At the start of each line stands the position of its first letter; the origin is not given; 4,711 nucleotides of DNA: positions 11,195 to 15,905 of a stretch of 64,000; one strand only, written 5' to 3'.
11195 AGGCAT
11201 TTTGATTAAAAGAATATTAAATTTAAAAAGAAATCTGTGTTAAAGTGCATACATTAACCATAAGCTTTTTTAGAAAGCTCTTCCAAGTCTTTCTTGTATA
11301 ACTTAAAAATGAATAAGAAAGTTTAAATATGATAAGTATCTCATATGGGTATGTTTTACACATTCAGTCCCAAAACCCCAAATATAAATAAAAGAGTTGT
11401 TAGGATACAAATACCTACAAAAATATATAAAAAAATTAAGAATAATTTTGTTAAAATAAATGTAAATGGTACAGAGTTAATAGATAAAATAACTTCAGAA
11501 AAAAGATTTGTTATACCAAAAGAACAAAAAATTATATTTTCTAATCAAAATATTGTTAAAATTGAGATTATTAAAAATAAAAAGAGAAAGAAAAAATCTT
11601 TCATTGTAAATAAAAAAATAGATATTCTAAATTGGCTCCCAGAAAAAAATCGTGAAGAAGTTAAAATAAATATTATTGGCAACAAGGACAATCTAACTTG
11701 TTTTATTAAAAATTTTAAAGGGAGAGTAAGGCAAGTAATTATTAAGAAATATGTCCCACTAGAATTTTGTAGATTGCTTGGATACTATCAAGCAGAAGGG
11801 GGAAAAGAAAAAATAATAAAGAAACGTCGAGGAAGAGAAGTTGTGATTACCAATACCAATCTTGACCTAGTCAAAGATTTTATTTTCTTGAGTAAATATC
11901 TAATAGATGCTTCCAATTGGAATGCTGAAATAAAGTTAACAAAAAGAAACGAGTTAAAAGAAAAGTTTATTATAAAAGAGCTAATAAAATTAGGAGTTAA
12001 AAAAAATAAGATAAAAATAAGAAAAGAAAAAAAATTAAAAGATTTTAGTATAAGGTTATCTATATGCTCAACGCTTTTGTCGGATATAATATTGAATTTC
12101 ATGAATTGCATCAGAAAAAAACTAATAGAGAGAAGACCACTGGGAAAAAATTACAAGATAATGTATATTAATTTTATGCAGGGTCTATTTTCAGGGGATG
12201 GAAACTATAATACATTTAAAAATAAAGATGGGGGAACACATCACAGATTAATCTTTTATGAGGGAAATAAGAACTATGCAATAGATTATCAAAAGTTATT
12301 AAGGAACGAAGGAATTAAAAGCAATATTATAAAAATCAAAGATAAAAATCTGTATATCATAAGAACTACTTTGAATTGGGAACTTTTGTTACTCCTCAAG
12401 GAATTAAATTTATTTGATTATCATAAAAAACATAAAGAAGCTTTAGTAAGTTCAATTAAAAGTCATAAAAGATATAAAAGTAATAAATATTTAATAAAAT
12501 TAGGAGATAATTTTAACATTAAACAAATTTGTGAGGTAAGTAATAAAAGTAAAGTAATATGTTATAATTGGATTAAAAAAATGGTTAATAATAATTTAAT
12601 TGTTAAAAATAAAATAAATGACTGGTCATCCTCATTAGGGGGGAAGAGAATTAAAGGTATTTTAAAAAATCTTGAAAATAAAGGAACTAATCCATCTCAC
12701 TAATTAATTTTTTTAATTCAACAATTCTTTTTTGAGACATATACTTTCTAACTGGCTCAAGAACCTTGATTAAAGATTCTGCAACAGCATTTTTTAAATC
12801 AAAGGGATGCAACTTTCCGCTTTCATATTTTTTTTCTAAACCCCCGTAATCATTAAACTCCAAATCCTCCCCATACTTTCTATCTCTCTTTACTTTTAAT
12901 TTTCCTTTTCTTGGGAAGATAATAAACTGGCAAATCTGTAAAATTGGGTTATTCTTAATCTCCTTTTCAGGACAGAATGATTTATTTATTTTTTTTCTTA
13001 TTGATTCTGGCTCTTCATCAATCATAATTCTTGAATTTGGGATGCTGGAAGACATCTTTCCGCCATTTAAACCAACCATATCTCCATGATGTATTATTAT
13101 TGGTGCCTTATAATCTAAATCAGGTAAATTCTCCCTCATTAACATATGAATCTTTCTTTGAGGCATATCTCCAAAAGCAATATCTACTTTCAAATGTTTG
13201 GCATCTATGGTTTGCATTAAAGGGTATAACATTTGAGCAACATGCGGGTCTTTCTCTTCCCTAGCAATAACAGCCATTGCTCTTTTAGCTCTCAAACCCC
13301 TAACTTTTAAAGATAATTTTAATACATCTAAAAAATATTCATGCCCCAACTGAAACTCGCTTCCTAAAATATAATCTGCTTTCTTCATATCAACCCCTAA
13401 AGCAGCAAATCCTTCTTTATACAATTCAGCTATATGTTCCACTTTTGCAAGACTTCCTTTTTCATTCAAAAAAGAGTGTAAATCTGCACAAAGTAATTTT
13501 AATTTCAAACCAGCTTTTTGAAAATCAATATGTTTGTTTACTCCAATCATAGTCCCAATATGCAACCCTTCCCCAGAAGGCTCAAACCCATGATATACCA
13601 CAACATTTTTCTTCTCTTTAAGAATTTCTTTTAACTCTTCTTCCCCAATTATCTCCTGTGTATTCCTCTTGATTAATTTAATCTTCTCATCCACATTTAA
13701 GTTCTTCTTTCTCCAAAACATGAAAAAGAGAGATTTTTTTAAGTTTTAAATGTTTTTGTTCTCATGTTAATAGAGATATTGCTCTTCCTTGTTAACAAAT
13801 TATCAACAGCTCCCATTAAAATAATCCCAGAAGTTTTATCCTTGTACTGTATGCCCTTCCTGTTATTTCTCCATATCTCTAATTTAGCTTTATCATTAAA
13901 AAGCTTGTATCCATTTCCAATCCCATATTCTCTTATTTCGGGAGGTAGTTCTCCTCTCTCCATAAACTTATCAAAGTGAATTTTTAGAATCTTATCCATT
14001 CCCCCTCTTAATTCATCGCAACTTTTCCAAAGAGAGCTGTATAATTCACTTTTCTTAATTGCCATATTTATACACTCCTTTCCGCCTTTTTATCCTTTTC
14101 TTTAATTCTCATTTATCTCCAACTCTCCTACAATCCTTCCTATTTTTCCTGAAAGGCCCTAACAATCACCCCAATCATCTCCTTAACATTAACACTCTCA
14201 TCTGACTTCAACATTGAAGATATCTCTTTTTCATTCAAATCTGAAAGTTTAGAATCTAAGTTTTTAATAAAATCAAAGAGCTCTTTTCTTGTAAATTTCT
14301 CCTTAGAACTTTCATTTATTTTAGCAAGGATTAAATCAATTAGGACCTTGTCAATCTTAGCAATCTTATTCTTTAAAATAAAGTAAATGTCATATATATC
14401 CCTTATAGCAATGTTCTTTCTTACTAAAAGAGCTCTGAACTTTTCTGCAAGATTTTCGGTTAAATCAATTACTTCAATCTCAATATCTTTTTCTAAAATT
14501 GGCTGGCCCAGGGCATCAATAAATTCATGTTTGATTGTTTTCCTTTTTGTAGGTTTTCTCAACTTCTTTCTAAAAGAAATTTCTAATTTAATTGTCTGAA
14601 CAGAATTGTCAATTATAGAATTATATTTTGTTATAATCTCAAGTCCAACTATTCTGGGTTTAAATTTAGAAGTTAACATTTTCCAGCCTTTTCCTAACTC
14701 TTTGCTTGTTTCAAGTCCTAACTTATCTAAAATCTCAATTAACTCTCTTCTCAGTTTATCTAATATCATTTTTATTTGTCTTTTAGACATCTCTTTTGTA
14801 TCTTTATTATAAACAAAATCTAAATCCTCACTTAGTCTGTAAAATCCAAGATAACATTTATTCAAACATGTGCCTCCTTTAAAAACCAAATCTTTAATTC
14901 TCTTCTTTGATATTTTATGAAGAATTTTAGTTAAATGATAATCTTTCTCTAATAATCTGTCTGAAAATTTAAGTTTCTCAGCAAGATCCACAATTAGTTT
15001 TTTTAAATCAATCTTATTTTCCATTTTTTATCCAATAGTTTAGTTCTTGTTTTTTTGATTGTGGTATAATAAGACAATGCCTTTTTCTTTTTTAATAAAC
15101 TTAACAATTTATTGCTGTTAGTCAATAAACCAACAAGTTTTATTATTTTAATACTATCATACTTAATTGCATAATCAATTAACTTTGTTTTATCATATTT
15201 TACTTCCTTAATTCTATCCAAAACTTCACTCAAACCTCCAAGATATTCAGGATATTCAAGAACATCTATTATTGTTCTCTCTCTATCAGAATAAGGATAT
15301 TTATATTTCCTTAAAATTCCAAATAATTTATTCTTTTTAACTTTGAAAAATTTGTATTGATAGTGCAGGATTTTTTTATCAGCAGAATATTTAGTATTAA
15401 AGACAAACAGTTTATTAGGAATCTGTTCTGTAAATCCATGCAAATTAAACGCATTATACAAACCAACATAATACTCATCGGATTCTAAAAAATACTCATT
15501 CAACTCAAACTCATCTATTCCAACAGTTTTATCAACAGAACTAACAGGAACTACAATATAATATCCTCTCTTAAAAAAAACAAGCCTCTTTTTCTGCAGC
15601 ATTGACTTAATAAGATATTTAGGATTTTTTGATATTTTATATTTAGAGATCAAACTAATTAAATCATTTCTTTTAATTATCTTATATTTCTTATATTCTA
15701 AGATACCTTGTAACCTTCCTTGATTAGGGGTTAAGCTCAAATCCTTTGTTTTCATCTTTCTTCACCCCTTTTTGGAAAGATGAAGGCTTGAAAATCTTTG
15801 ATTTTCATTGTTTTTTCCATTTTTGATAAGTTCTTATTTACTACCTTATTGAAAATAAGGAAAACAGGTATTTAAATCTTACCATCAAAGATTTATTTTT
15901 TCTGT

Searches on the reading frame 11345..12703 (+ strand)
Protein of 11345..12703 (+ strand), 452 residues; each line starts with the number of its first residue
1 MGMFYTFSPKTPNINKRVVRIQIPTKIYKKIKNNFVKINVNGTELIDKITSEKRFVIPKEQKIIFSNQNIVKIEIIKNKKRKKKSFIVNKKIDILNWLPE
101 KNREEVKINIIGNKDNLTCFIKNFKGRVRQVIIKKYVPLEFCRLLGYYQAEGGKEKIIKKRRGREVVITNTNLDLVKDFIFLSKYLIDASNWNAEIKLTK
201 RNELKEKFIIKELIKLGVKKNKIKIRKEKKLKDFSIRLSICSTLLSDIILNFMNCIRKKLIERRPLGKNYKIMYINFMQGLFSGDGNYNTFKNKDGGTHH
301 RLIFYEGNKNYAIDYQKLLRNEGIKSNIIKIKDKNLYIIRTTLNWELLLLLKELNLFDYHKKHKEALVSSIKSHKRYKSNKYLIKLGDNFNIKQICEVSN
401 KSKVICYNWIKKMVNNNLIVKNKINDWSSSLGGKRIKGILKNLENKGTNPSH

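Call 15: search_protein_families(library=pfam, proteins=[window:11345-12703:+], max_evalue=0.0001)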
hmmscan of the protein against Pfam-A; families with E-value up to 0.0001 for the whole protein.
window:11345-12703:+ (452 aa): 1 family
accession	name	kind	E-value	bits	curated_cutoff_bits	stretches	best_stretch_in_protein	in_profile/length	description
PF14528.11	LAGLIDADG_3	-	2.5e-08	34.5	22.5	1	275-337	4-64/82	LAGLIDADG-like domain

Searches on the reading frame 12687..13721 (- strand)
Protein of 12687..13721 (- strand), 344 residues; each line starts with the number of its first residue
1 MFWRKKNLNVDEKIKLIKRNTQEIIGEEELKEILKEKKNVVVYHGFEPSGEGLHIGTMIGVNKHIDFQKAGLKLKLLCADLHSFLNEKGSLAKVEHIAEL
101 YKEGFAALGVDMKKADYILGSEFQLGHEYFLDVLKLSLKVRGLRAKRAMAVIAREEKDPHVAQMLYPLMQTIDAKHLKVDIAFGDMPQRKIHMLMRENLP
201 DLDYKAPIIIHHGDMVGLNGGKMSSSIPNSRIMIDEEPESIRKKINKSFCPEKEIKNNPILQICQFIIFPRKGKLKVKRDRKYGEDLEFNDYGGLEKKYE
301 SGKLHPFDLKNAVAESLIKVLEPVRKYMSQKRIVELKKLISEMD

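Call 15: search_protein_families(library=pfam, proteins=[window:12687-13721:-], max_evalue=0.0001)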
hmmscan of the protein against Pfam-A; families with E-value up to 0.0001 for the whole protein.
window:12687-13721:- (344 aa): 1 family
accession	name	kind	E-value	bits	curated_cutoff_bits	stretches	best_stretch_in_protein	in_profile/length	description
PF00579.31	tRNA-synt_1b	-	3e-37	129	21.1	1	36-321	2-291/292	tRNA synthetases class I (W and Y)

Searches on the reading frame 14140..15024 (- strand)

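Call 15: search_protein_families(library=pfam, proteins=[window:14140-15024:-], max_evalue=0.0001)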
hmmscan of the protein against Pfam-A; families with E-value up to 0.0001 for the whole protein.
window:14140-15024:- (294 aa): 1 family
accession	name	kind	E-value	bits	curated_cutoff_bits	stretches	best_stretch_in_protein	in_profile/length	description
PF08843.17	AbiEii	-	3.2e-33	116.1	22.5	1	45-274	14-225/238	Nucleotidyl transferase AbiEii toxin, Type IV TA system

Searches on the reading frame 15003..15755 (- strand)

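Call 18: search_protein_families(library=pfam, proteins=[window:15003-15755:-], max_evalue=0.001)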
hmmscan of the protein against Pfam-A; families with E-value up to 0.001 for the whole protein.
window:15003-15755:- (250 aa): 1 family
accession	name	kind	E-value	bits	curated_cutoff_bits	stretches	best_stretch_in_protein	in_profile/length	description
PF09407.15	AbiEi_1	-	0.00057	20.5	22.2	0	93-185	16-112/142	AbiEi antitoxin C-terminal domain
